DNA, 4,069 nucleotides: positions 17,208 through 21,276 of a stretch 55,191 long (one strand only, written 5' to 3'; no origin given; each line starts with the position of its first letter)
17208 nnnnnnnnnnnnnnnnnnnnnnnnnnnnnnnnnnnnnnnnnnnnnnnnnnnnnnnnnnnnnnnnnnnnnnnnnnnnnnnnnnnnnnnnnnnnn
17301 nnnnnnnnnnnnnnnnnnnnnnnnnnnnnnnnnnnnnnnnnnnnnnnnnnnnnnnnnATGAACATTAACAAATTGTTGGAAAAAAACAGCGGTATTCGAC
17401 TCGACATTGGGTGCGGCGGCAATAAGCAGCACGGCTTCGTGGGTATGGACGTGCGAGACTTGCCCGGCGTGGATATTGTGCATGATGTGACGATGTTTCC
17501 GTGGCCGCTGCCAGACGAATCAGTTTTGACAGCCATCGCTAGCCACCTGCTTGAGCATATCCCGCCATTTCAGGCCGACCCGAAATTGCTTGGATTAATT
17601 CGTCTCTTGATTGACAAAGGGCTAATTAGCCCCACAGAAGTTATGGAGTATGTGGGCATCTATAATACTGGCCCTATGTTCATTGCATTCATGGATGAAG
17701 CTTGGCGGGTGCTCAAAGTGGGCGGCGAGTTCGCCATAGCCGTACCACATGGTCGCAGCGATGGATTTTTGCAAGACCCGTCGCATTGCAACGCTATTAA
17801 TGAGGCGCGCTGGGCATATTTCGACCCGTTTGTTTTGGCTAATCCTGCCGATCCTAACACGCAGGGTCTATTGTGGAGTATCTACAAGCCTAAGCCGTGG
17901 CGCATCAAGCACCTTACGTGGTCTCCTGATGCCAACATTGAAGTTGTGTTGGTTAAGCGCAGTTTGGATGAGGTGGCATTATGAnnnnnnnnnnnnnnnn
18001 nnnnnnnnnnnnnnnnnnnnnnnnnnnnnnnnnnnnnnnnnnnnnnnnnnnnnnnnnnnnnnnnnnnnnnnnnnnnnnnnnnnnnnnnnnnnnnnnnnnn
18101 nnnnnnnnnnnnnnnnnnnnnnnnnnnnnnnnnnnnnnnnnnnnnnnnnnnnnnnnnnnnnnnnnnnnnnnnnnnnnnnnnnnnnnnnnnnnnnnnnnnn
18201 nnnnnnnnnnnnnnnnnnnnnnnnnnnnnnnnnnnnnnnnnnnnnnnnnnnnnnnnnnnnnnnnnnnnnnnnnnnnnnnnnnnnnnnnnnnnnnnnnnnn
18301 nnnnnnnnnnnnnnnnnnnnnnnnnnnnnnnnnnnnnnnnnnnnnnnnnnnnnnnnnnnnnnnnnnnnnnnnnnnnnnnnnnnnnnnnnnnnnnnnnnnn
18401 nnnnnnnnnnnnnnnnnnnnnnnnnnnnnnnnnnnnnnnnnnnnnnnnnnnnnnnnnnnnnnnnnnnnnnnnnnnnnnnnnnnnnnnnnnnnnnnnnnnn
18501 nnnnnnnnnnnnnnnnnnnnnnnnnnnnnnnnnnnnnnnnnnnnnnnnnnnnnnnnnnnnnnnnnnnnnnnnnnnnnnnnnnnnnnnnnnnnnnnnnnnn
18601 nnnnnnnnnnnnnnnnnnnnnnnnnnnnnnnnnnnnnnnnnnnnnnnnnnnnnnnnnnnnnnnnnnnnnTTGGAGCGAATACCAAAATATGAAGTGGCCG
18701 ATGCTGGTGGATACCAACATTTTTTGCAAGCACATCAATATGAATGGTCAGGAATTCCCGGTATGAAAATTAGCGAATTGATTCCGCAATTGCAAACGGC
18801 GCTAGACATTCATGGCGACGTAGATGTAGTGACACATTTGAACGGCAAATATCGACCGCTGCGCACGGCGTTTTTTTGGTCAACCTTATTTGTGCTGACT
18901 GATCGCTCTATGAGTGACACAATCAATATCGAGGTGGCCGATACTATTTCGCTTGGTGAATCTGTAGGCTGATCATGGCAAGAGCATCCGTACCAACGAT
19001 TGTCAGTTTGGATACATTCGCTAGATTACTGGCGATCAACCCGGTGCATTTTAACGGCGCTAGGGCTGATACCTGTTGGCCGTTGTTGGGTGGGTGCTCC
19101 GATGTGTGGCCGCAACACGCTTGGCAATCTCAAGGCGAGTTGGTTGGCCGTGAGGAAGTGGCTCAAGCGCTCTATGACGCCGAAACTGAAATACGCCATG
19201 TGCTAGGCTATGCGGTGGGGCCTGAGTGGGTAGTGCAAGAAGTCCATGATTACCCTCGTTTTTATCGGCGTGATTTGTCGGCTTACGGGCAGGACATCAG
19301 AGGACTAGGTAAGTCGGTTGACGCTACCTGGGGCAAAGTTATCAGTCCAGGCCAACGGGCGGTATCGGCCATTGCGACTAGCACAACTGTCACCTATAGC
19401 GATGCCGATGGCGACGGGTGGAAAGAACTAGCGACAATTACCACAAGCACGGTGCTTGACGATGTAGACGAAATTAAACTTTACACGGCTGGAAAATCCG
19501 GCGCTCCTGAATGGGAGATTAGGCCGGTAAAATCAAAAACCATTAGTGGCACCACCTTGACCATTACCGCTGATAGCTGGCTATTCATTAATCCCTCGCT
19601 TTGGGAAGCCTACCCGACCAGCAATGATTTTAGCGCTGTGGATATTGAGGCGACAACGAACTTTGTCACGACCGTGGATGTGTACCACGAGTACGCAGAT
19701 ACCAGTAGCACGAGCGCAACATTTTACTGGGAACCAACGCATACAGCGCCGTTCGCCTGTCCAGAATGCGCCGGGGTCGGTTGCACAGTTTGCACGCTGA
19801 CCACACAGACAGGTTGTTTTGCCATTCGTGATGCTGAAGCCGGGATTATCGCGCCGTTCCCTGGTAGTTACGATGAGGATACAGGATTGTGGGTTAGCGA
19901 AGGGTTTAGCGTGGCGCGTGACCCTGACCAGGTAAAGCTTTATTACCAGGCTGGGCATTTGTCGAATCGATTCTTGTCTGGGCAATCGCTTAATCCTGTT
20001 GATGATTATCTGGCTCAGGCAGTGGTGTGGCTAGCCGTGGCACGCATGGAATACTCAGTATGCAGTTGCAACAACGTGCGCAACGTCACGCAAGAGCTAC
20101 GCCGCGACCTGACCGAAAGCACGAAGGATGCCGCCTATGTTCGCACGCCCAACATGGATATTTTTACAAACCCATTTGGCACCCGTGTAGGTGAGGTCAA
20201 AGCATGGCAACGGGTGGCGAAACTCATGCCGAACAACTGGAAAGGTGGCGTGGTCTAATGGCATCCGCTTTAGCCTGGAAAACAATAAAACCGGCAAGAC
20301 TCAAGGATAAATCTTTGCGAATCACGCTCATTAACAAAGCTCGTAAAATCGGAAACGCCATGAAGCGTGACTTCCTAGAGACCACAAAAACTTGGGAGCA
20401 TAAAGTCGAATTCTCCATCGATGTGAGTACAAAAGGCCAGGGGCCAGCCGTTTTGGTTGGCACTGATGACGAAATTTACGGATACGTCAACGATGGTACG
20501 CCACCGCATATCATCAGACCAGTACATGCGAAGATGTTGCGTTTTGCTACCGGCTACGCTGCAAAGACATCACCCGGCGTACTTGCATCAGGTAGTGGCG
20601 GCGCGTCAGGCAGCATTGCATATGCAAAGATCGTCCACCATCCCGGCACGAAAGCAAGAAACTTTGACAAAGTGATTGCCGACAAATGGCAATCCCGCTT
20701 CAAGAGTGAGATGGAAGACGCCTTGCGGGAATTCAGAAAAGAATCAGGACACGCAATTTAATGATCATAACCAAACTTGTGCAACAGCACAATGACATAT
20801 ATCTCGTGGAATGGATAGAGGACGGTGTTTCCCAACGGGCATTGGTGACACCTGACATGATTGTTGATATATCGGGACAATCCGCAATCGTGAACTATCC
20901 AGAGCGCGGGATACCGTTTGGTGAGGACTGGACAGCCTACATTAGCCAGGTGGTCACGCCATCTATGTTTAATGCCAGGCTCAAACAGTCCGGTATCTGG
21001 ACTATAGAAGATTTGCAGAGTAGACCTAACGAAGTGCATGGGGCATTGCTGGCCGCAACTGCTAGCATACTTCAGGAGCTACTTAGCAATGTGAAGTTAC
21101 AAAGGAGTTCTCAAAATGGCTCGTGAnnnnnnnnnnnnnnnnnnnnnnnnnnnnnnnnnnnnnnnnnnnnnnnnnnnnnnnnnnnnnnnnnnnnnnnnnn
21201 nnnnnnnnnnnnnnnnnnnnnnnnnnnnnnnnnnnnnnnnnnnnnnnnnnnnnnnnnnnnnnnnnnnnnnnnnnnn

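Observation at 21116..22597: Tail-tube-position protein carries a six-Asp-box (BNR) beta-propeller-like domain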

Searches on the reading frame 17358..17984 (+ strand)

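Call 3: search_protein_families(library=pfam, proteins=[window:17358-17984:+], max_evalue=0.01)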
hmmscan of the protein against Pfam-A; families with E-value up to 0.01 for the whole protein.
window:17358-17984:+ (208 aa): 1 family
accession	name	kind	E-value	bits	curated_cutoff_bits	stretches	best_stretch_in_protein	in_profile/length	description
PF08241.18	Methyltransf_11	-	0.0023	18.9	21.2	0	110-127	78-95/95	Methyltransferase domain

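Call 4: search_protein_families(library=phrogs, proteins=[window:17358-17984:+], max_evalue=0.01)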
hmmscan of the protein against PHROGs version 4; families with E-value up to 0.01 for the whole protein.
window:17358-17984:+ (208 aa): 1 family
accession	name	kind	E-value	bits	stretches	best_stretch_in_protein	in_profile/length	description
phrog_6636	-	other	3.4e-08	34.1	1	104-153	86-135/177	methyltransferase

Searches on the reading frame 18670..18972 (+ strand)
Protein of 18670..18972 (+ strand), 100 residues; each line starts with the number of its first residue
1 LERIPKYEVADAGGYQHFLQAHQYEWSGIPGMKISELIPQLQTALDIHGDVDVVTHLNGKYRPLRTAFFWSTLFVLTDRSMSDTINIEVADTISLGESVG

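Call 18: search_protein_families(library=phrogs, proteins=[window:18670-18972:+], max_evalue=0.01)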
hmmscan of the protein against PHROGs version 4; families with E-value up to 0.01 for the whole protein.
window:18670-18972:+ (100 aa): 2 families
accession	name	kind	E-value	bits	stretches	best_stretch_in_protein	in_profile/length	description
phrog_10692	-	unknown function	0.00013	23.1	1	32-54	1-23/72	-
phrog_6992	-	unknown function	0.0022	19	1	32-55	1-24/57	-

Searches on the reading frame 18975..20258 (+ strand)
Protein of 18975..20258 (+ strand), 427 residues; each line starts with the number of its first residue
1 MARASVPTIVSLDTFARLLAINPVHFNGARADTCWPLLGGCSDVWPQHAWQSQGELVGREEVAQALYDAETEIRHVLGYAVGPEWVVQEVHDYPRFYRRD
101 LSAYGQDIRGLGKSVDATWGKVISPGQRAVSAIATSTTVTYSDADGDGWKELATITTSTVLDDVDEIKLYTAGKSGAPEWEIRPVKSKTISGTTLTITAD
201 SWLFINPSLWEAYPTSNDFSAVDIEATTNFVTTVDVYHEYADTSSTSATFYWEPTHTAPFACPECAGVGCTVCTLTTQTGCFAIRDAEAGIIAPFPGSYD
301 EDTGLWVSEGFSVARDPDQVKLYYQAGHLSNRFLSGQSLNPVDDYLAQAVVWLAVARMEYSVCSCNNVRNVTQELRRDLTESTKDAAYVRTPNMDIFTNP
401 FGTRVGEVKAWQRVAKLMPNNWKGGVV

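Call 3: search_protein_families(library=pfam, proteins=[window:18975-20258:+], max_evalue=0.01)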
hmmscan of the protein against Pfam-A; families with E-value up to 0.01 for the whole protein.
window:18975-20258:+ (427 aa): 0 families

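Call 4: search_protein_families(library=phrogs, proteins=[window:18975-20258:+], max_evalue=0.01)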
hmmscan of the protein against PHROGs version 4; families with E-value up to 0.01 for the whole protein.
window:18975-20258:+ (427 aa): 0 families

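Call 47: search_solved_structures(query=A5, max_evalue=10)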
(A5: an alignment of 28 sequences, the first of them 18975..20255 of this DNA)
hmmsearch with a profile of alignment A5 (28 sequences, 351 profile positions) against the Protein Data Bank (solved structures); distinct sequences matched with E-value up to 10: 0.

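Call 48: search_dna_similar(query=window:18975-20255:+, collection=phages, mode=protein, max_rows=10, max_evalue=0.01)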
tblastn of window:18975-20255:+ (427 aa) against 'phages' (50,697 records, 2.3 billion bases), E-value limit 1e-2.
No match.

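Call 67: search_protein_families(library=pfam, alignment_id=A5, max_evalue=0.1)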
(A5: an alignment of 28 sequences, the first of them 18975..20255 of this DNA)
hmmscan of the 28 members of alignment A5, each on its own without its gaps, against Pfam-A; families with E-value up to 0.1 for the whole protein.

A. member 1, window:18975-20255:+ (427 aa): 0 families

B. families by the number of members that match (of 28 scanned): 4 families
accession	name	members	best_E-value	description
PF11495.14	Regulator_TrmB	1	0.013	Archaeal transcriptional regulator TrmB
PF22321.2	Zona_CL2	1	0.078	Zonadhesin, second cohesin-like domain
PF02635.20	DsrE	1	0.087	DsrE/DsrF-like family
PF08844.15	DUF1815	1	0.094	Domain of unknown function (DUF1815)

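Call 85: find_homologous_proteins(query=A5, max_evalue=0.001)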
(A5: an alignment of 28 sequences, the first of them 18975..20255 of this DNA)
Query A5 (28 sequences) (427 aa, profile of the alignment): 232 proteins with E <= 0.001 among 8000 candidates; the best 120 are listed.
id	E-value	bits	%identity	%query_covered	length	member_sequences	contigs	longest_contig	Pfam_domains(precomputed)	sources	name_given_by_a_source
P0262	4.4e-116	406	24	57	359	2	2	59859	-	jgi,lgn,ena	-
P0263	8.9e-95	336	94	100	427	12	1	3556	-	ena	-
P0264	1.6e-94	335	71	100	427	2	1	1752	-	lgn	-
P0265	5.4e-94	333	72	100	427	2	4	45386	-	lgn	-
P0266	7.7e-94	333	73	100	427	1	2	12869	-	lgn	-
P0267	2.1e-92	328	47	98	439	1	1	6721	-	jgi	jgi:hypothetical protein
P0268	3.2e-91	324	52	98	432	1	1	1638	-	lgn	-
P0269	4.9e-91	324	46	97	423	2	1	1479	-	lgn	-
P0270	1.8e-90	322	58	100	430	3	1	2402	-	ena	-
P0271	2.8e-90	321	60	100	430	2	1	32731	-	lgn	-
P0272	4.1e-90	321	49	99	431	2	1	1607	-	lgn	-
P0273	5.8e-90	320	66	100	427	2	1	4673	-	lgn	-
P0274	1.0e-89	319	50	98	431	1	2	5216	-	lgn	-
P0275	1.8e-89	319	54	98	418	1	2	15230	-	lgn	-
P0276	4.3e-89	317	75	100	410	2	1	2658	-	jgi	-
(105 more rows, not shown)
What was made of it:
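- The 427-aa upstream protein (18975-20258) is unidentified (calls 47, 48, 67, 85).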

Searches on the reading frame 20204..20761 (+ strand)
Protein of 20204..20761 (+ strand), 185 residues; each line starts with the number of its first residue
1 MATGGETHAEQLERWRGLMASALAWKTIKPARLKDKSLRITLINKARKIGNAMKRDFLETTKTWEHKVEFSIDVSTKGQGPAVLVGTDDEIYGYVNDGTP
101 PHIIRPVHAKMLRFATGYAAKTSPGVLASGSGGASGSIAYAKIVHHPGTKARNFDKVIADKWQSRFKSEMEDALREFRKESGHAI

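Call 3: search_protein_families(library=pfam, proteins=[window:20204-20761:+], max_evalue=0.01)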
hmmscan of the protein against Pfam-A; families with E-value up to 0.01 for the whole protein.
window:20204-20761:+ (185 aa): 0 families

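Call 4: search_protein_families(library=phrogs, proteins=[window:20204-20761:+], max_evalue=0.01)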
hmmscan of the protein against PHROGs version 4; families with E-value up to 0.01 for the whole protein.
window:20204-20761:+ (185 aa): 0 families

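Call 45: search_solved_structures(query=A3, max_evalue=10)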
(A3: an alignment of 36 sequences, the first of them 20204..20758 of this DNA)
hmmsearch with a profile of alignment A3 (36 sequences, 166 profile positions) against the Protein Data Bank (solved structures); distinct sequences matched with E-value up to 10: 11.
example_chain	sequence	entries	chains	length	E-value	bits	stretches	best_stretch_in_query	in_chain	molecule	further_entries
3pg0_A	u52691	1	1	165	0.38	13.5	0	65-115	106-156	ThreeFoil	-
7z47_D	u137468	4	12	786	0.54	13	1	23-67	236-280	Putative tail fiber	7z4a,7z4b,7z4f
5v3t_A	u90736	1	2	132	0.56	12.9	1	116-158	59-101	Globin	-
5v3u_A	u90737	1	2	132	0.74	12.5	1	116-158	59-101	Globin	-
5v3v_A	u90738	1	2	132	0.74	12.5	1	116-158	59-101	Globin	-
6vr8_I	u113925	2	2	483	1.6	11.5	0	21-74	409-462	Mur ligase middle domain protein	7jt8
7ufp_I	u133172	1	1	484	1.6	11.5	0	21-74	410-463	Mur ligase middle domain protein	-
5x4t_A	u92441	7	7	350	1.8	11.3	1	63-97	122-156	Photoactivated adenylyl cyclase | Family 3 adenylate cyclase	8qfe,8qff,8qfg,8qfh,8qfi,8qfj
9f1z_A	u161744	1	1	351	1.8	11.3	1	63-97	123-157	Family 3 adenylate cyclase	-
4yus_A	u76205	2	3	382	1.9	11.2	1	63-97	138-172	Family 3 adenylate cyclase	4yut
5x4u_A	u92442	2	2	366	1.9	11.2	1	63-97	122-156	Photoactivated adenylyl cyclase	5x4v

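Call 66: search_protein_families(library=pfam, alignment_id=A3, max_evalue=0.1)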
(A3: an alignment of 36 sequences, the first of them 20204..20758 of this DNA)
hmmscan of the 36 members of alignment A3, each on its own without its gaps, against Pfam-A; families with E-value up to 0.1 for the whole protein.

A. member 1, window:20204-20758:+ (185 aa): 0 families

B. families by the number of members that match (of 36 scanned): 8 families
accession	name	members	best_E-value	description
PF19130.5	DUF5813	1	0.0094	Family of unknown function (DUF5813)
PF24271.1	HVO_2833_C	1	0.011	HVO_2833, C-terminal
PF18899.5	DUF5655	1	0.036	Domain of unknown function (DUF5655)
PF24582.1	DUF7609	1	0.052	Domain of unknown function (DUF7609)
PF13739.11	PdaC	1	0.059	Deacetylase PdaC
PF19754.4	DUF6241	1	0.085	Family of unknown function (DUF6241)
PF01152.27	Bac_globin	1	0.091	Bacterial-like globin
PF20419.3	DUF6701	1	0.098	Family of unknown function (DUF6701)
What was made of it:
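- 20204..20761 (+): Upstream conserved 185-aa gene, in neck or tail-completion position. No Pfam, PHROG or PDB match (calls 3, 4, 45, 66).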

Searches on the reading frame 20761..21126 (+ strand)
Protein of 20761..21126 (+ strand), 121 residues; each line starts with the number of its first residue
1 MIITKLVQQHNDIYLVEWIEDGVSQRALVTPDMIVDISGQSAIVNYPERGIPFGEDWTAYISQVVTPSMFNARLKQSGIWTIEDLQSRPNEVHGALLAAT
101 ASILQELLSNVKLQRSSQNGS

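Call 3: search_protein_families(library=pfam, proteins=[window:20761-21126:+], max_evalue=0.01)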
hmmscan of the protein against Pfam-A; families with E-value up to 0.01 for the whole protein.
window:20761-21126:+ (121 aa): 0 families

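Call 4: search_protein_families(library=phrogs, proteins=[window:20761-21126:+], max_evalue=0.01)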
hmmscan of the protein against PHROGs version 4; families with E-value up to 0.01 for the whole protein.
window:20761-21126:+ (121 aa): 0 families

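Call 46: search_solved_structures(query=A4, max_evalue=10)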
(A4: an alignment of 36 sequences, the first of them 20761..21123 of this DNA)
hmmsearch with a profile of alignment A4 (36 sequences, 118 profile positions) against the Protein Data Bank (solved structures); distinct sequences matched with E-value up to 10: 0.
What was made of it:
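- Tried and rejected: They have no PDB sequence match (calls 45-47), no Pfam match in any member (calls 66, 67) and no phage-database match (call 48).
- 20761..21126 (+): Upstream conserved 121-aa gene, in tail-terminator position. No PDB match (call 46).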
